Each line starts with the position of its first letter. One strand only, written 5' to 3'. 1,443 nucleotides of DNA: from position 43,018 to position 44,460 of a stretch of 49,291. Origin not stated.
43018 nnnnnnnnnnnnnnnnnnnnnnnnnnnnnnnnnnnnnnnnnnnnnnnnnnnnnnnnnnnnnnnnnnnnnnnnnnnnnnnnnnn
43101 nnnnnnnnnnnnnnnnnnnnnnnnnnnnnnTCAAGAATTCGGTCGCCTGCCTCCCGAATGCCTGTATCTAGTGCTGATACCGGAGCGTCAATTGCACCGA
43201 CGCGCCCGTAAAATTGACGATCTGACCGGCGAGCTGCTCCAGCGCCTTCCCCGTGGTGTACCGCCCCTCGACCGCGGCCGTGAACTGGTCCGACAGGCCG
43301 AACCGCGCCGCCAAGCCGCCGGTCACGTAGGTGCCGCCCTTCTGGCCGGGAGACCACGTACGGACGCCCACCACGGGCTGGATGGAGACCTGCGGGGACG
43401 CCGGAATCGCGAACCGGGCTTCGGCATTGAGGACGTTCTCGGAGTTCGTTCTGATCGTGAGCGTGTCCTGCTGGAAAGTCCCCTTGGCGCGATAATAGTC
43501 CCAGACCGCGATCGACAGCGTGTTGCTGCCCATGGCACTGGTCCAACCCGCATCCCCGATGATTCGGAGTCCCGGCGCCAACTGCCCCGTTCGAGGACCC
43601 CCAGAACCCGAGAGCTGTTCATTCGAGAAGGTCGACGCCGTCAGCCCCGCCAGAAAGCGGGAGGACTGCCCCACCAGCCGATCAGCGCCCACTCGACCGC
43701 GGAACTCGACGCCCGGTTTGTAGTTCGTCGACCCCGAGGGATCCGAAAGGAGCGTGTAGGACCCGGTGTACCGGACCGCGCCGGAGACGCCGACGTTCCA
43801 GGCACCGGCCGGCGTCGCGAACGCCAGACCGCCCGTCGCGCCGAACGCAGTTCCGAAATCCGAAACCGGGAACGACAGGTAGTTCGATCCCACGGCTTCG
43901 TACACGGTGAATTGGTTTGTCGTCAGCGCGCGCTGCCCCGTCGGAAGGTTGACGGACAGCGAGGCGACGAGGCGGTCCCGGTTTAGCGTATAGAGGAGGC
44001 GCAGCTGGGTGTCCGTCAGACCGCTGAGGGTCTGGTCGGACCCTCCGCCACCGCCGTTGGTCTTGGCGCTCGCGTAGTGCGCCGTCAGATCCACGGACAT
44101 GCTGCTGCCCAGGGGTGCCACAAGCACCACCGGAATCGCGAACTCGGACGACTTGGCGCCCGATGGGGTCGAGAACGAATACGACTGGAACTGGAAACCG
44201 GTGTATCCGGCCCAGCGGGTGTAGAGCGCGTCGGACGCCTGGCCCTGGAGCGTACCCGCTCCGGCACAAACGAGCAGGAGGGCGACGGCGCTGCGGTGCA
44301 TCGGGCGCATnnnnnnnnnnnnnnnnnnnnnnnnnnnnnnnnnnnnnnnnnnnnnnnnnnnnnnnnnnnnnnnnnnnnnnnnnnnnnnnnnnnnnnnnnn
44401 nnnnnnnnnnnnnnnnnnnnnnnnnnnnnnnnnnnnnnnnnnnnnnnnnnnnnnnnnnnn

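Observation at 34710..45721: Five-gene surface operon: TPR/CsgG-like lipoprotein, OM barrel, Lys-tail protein and two giant Ig-repeat proteins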

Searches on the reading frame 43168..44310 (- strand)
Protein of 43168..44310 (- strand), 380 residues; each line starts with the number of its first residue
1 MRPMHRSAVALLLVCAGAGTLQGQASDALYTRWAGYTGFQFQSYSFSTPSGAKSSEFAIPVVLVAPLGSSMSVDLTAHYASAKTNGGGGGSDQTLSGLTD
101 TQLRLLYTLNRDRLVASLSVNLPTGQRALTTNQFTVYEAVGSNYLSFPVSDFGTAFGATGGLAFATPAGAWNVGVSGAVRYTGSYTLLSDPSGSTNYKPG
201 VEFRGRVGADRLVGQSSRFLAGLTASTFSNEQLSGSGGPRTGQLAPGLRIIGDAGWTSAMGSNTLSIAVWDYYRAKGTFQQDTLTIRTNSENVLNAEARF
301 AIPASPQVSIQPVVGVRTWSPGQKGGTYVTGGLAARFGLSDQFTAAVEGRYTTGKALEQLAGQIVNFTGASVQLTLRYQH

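Call 4: search_protein_families(library=pfam, proteins=[window:43168-44310:-], max_evalue=0.1)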
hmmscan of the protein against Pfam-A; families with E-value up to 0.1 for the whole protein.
window:43168-44310:- (380 aa): 0 families

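Call 5: search_protein_families(library=ncbifam, proteins=[window:43168-44310:-], max_evalue=0.1)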
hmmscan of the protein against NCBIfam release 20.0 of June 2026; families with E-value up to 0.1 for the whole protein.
window:43168-44310:- (380 aa): 1 family
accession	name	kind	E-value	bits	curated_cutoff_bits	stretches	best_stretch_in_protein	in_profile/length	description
NF008561.0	PRK11507.1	equivalog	0.038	13.9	95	1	344-374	38-68/70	ribosome-associated protein YbcJ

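Call 11: find_homologous_proteins(query=window:43168-44310:-)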
Query window:43168-44310:- (380 aa): 434 proteins with E <= 0.001 among 8000 candidates; the best 120 are listed.
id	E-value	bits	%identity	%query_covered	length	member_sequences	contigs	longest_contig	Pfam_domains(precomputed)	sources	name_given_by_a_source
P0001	3.2e-243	824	100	100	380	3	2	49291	-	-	-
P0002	5.6e-218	741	89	100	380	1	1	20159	-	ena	-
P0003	8.8e-203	691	84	100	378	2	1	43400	-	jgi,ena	-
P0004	7.9e-181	619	75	100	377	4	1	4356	-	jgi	-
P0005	1.5e-179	615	74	100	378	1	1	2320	-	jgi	jgi:hypothetical protein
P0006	2.6e-178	611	74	100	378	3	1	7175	-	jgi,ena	-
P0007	6.8e-177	606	73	100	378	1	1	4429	-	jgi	jgi:hypothetical protein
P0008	9.5e-176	602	73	100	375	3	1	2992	-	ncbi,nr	ncbi:MAG TPA: hypothetical protein VH163_05085 [Gemmatimonadales bacterium]|nr:hypothetical protein 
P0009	9.9e-175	599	74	100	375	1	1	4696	-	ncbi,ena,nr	ncbi:MAG TPA: hypothetical protein VJS20_00375 [Gemmatimonadales bacterium]|nr:hypothetical protein 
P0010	7.1e-174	596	73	100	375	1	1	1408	-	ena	-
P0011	1.6e-173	595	73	100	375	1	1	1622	-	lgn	-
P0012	2.6e-172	591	73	100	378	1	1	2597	PF13505.13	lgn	-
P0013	7.8e-172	590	73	100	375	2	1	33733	-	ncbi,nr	ncbi:MAG TPA: hypothetical protein VN674_11810 [Gemmatimonadales bacterium]|nr:hypothetical protein 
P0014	2.4e-171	588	73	99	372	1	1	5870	-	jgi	-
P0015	9.4e-170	583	71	100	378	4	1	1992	-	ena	-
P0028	9.5e-140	484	62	100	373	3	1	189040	-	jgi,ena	-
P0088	1.2e-93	332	47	99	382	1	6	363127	-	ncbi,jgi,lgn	jgi:hypothetical protein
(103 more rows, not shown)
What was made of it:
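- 43168..44310 (-): g2: outer-membrane beta-barrel, about 18 strands by my count of the model's strand string, with a signal peptide. 434 homologues; every one that carries a source name is labelled hypothetical protein (call 11).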

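Call 12: search_solved_structures(query=window:43168-44310:-, max_evalue=1)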
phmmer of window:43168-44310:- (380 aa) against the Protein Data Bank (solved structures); distinct sequences matched with E-value up to 1: 0.

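Call 13: find_encoding_contigs(protein=P0028, flank=10000, max_places=2)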
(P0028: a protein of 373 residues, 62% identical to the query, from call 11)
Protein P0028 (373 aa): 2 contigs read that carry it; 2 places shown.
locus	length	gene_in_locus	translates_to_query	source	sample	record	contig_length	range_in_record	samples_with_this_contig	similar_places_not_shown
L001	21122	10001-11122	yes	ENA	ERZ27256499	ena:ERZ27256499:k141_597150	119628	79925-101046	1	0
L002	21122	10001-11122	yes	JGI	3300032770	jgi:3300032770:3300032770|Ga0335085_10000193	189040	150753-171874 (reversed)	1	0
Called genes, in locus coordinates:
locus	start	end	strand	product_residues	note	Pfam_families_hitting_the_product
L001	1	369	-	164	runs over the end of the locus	PF03449:GreA_GreB_N, PF01272:GreA_GreB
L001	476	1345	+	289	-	PF01040:UbiA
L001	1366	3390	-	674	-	PF00456:Transketolase_N, PF02779:Transket_pyr, PF02780:Transketolase_C, PF22613:Transketolase_C_1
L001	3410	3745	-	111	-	-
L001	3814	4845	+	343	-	PF26549:Tricorn_N, PF19283:APEH_N (faint), PF26550:Tricorn_2nd (faint), PF07676:PD40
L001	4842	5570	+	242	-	PF10502:Peptidase_S26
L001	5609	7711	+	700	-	PF07715:Plug, PF00593:TonB_dep_Rec_b-barrel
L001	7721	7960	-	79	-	PF01176:eIF-1a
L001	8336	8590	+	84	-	-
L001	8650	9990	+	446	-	PF14559:TPR_19 (weak), PF13371:TPR_9 (faint), PF13428:TPR_14 (faint), PF00515:TPR_1 (faint), PF07719:TPR_2 (faint), PF13432:TPR_16, PF14559:TPR_19 (weak), PF03783:CsgG, +2 more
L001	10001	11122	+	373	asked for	-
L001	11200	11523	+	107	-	-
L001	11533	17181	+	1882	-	PF02369:Big_1, PF02368:Big_2 (weak)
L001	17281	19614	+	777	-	-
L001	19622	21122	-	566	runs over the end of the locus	PF00672:HAMP (weak), PF00015:MCPsignal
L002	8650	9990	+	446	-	PF14559:TPR_19 (weak), PF13371:TPR_9 (faint), PF13428:TPR_14 (faint), PF00515:TPR_1 (faint), PF07719:TPR_2 (faint), PF13432:TPR_16, PF14559:TPR_19 (weak), PF03783:CsgG, +2 more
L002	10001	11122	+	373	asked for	-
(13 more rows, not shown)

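Call 14: find_encoding_contigs(protein=P0088, flank=10000, max_places=2)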
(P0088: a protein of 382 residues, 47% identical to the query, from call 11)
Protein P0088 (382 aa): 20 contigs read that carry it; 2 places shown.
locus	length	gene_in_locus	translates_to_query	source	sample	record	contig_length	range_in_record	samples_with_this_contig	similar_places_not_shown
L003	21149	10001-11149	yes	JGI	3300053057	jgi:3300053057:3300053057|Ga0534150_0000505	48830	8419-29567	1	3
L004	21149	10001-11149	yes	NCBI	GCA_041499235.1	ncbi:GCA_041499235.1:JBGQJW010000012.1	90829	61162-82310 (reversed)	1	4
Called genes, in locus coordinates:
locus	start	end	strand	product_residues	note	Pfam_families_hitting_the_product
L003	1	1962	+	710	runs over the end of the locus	PF07715:Plug, PF00593:TonB_dep_Rec_b-barrel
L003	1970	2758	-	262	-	PF04264:YceI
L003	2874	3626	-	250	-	PF04264:YceI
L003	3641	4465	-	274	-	PF04264:YceI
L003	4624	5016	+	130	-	PF13442:Cytochrome_CBB3 (weak), PF00034:Cytochrom_C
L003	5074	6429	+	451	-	-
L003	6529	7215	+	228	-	-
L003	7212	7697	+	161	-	-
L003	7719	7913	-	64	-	PF01176:eIF-1a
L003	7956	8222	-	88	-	-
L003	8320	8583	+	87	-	-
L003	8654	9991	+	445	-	PF14559:TPR_19 (weak), PF00515:TPR_1 (faint), PF07719:TPR_2 (faint), PF13432:TPR_16 (weak), PF03783:CsgG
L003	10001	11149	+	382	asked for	-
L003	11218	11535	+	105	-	-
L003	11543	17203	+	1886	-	PF02368:Big_2 (faint), PF02369:Big_1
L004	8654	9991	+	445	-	PF14559:TPR_19 (weak), PF00515:TPR_1 (faint), PF07719:TPR_2 (faint), PF13432:TPR_16 (weak), PF03783:CsgG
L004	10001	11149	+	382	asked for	-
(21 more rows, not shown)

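Call 25: predict_structure(alignment_id=A1)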
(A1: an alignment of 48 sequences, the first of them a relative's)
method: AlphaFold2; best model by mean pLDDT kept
length: 380 residues; sequences in the alignment: 48
mean_pLDDT: 81.4   pTM: 0.76
mean pLDDT of the five models: 81.4, 81.1, 79.8, 79.8, 78.1
residues with pLDDT >= 90: 146; 70-90: 163; 50-70: 40; < 50: 31
segments of 3 or more residues with pLDDT < 50: 1-7, 10-28, 148-150
pLDDT, mean of each block of 10 residues (from residue 1): 45 44 40 87 86 87 87 88 77 81 85 82 76 76 53 75 89 92 81 75 93 90 86 54 78 96 96 87 81 94 95 94 88 96 95 85 88 93
secondary structure, 60 per line:
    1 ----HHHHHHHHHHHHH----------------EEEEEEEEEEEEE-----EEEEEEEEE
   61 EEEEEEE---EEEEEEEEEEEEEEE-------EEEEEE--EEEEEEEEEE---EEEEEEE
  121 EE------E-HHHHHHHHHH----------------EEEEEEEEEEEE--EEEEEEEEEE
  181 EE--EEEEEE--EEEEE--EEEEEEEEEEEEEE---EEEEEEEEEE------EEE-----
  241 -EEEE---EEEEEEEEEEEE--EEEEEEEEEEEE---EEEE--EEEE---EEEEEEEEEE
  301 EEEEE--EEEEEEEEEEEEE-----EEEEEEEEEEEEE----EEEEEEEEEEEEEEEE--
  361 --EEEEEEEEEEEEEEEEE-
elements in order: H5-17 E34-46 E52-67 E71-85 E93-98 E101-110 E114-122 H131-140 E157-168 E171-182 E185-190 E193-197 E200-213 E217-226 E233-235 E242-245 E249-260 E263-274 E278-281 E284-287 E291-305 E308-320 E326-338 E343-358 E363-379
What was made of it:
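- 43168..44310 (-): AlphaFold pLDDT 81, pTM 0.76 (call 25).
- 43843..43944 (-): g2 conserved loop with a short helix (residues 123-156), between strands 5 and 6. The model places helix 131-140 here (call 25).
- On Slam / T11SS: The model has about 18 strands (call 25).
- Checked: g2: a confident AlphaFold beta-barrel, pLDDT 81, pTM 0.76 (call 25).
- g2 is a confident barrel (call 25).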

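Call 27: fold_search(model_id=the predicted structure, library=pdb)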
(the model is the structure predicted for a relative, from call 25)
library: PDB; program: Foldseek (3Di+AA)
matches with E <= 10: 879; with E <= 0.001: 317
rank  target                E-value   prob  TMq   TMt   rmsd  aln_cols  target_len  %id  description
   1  3dwn_A                1.0e-08  1.00  0.41  0.38  17.8       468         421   11  Crystal structure of the long-chain fatty acid transporter FadL mutant A77E/S100R (released 2008-12-16)
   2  3pgs_B                1.2e-08  1.00  0.41  0.37  15.7       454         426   10  Phe3Gly mutant of EcFadL (released 2011-05-25)
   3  3pgs_A                2.0e-08  1.00  0.41  0.37  15.8       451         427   10  Phe3Gly mutant of EcFadL (released 2011-05-25)
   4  1t16_A                2.3e-08  1.00  0.41  0.37  15.0       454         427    9  Crystal structure of the bacterial fatty acid transporter FadL from Escherichia coli (released 2004-06-15)
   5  2x9k                  2.8e-08  1.00  0.43  0.55  10.8       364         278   11  Structure of a E.coli porin (released 2011-01-26)
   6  3pgr                  3.3e-08  1.00  0.43  0.43   9.7       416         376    9  Asp348Arg mutant of EcFadL (released 2011-05-25)
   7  8jto                  3.6e-08  1.00  0.45  0.49   9.9       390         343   13  Outer membrane porin of Burkholderia pseudomallei (BpsOmp38) in complex with ceftazidime (released 2024-06-26)
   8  1uyn                  4.0e-08  1.00  0.35  0.45  17.5       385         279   11  Translocator domain of autotransporter NalP from Neisseria meningitidis (released 2004-03-18)
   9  8wv0_B                4.2e-08  1.00  0.42  0.47  10.8       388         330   15  Outer membrane porin of Burkholderia pseudomallei (BpsOmp38) (released 2024-10-30)
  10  2r4p_A                4.2e-08  1.00  0.40  0.38  17.0       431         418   11  Crystal structure of the long-chain fatty acid transporter FadL mutant G212E (released 2008-09-16)
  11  3a2s_X                5.1e-08  1.00  0.34  0.36  13.2       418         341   11  Crystal Structure of outer membrane protein PorB from Neisseria meningitidis in complex with sucrose (released 2010-04-07)
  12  3pf1_A                5.4e-08  1.00  0.40  0.37  17.8       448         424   10  E. coli FadL Asp348Ala mutant (released 2011-05-25)
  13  8wv0_A                5.7e-08  1.00  0.45  0.50  10.6       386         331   14  Outer membrane porin of Burkholderia pseudomallei (BpsOmp38) (released 2024-10-30)
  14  3dwo                  6.6e-08  1.00  0.43  0.38  15.1       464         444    9  Crystal structure of a Pseudomonas aeruginosa FadL homologue (released 2008-12-16)
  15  2r4l_B                7.3e-08  1.00  0.42  0.39  15.4       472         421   10  Crystal structure of the long-chain fatty acid transporter FadL mutant P34A (released 2008-09-16)
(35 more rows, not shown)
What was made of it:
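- The best TM-scores are to BcsC (0.49-0.50), with porins at 0.45 and PelB at 0.42 (call 27).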

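Call 28: find_related_loci(query=A1, collection=genome_contigs, flank=10000)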
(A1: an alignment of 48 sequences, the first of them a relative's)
Query A1 (380 aa) in genome_contigs; peptide patterns used: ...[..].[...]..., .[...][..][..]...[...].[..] (x = any residue, [..] = any of these).
68 stretches matched a pattern; 47 encode a relative of the query (tblastn E <= 1e-3); 47 distinct loci.
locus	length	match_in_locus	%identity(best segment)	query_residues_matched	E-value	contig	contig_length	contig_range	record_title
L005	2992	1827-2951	73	1-380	0e+0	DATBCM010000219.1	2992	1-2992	MAG TPA_asm: Gemmatimonadales bacterium isolate SMAG_U5785 k141_546754, whole genome shotgun sequence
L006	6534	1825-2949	72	1-380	2e-179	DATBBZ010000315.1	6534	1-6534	MAG TPA_asm: Gemmatimonadales bacterium isolate SMAG_U5772 k141_1051804, whole genome shotgun sequence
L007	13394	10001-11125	73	1-380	3e-177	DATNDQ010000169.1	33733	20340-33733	MAG TPA_asm: Gemmatimonadales bacterium isolate SMAG_U11246 k141_3380120, whole genome shotgun sequence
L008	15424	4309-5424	72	1-380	1e-176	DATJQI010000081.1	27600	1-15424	MAG TPA_asm: Gemmatimonadales bacterium isolate SMAG_U14936 k141_4258086, whole genome shotgun sequence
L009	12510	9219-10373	69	1-380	8e-169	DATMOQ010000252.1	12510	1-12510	MAG TPA_asm: Gemmatimonadales bacterium isolate SMAG_U12880 k141_448329, whole genome shotgun sequence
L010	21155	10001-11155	69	1-380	6e-165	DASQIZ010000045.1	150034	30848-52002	MAG TPA_asm: Gemmatimonadales bacterium isolate SMAG_U11872 k141_983113, whole genome shotgun sequence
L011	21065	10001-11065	54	26-380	3e-113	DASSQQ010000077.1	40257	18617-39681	MAG TPA_asm: Gemmatimonadales bacterium isolate SMAG_U467 k141_1378815, whole genome shotgun sequence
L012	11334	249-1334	51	14-378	1e-103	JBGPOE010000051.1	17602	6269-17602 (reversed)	MAG: Gemmatimonadota bacterium isolate OBJ_0618_7090110_199 k141_1455700_length_17602_cov_198.2258, whole genome shotgun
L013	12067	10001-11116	49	2-380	3e-103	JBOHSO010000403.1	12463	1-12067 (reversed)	MAG: Gemmatimonadales bacterium isolate M3-S_metawrap_bin.62 k127_2496681, whole genome shotgun sequence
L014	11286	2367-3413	49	26-379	6e-102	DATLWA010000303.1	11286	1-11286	MAG TPA_asm: Gemmatimonadales bacterium isolate SMAG_U13206 k141_238571, whole genome shotgun sequence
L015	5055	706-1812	49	3-380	2e-100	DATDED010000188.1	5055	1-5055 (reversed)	MAG TPA_asm: Gemmatimonadales bacterium isolate SMAG_U191 k141_450934, whole genome shotgun sequence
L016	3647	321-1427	48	3-380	5e-100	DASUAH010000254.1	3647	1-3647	MAG TPA_asm: Gemmatimonadales bacterium isolate SMAG_U2490 k141_281206, whole genome shotgun sequence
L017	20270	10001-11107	49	3-380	5e-99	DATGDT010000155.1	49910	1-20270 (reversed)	MAG TPA_asm: Gemmatimonadales bacterium isolate SMAG_U9681 k141_61827, whole genome shotgun sequence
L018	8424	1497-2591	48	6-380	1e-98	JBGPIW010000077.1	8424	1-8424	MAG: Gemmatimonadota bacterium isolate OBJ_0618_7090110_324 k141_2422077_length_8424_cov_81.8010, whole genome shotgun s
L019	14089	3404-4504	48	6-380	3e-98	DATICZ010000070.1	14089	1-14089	MAG TPA_asm: Gemmatimonadales bacterium isolate SMAG_U16330 k141_2650946, whole genome shotgun sequence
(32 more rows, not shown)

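Call 59: search_protein_families(library=pfam, alignment_id=A1, max_evalue=1)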
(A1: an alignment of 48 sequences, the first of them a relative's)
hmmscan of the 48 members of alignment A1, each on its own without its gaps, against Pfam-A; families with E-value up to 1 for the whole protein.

A. member 1, P0001 (380 aa): 0 families

B. families by the number of members that match (of 48 scanned): 2 families
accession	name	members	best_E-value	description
PF16709.11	SCAB-Ig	1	0.12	Ig domain of plant-specific actin-binding protein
PF21226.3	MalQ_N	1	0.23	MalQ N-terminal beta sandwich domain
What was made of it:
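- On Slam / T11SS: No Pfam hit for g2 or 47 relatives at E up to 1 (calls 4, 59).
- Tried and rejected: Nothing, so DUF560/Slam, CopB, OprP and similar families are not supported (call 59).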

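Call 60: search_solved_structures(query=A1, max_evalue=10)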
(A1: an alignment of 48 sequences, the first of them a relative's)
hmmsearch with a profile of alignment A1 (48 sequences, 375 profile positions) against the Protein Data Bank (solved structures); distinct sequences matched with E-value up to 10: 1.
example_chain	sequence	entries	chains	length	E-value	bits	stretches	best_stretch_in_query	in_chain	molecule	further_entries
3kga_A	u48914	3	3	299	1.3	11.1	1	152-205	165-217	MAP kinase-activated protein kinase 2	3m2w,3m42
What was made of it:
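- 43168..44310 (-): No PDB profile hit (call 60).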
